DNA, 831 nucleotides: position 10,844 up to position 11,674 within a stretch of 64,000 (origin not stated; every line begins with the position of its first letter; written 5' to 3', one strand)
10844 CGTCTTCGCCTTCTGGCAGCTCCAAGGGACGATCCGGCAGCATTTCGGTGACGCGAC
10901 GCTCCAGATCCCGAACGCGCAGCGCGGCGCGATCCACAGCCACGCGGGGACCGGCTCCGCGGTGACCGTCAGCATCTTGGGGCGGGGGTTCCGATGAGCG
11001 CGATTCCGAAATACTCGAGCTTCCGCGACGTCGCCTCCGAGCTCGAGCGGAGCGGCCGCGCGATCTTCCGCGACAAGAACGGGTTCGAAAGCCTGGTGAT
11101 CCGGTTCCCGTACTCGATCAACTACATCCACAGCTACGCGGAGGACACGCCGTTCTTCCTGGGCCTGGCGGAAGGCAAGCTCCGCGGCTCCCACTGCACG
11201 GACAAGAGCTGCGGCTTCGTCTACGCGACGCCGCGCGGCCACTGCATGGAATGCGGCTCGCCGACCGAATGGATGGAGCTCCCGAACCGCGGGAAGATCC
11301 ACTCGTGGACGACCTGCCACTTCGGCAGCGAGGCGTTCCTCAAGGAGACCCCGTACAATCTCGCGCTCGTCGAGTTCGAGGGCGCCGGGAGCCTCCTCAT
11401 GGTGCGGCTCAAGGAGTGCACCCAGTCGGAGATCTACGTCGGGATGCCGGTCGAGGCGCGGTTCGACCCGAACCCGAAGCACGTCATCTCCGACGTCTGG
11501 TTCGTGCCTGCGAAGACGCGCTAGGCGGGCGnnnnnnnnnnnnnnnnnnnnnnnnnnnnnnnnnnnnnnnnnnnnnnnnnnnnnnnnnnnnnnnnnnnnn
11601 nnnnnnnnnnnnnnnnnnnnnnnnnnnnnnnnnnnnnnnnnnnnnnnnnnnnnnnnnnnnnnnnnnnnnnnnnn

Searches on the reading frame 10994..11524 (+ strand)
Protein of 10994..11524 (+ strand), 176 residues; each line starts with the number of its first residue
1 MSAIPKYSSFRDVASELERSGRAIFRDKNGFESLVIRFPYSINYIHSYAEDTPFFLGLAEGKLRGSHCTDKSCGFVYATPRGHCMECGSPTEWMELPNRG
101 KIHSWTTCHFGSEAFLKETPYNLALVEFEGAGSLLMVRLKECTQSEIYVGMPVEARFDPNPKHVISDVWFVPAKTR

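Call 62: search_protein_families(library=pfam, proteins=[window:10994-11524:+], max_evalue=0.00001)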
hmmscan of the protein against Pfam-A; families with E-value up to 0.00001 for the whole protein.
window:10994-11524:+ (176 aa): 2 families
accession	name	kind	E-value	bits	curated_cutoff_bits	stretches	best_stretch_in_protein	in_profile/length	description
PF01796.24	OB_ChsH2_C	-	1.4e-16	60.6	27.1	1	93-158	1-65/65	ChsH2, C-terminal OB-fold domain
PF12172.15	zf-ChsH2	-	3.3e-06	27.2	23.2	0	57-90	3-34/37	ChsH2, rubredoxin-like zinc ribbon domain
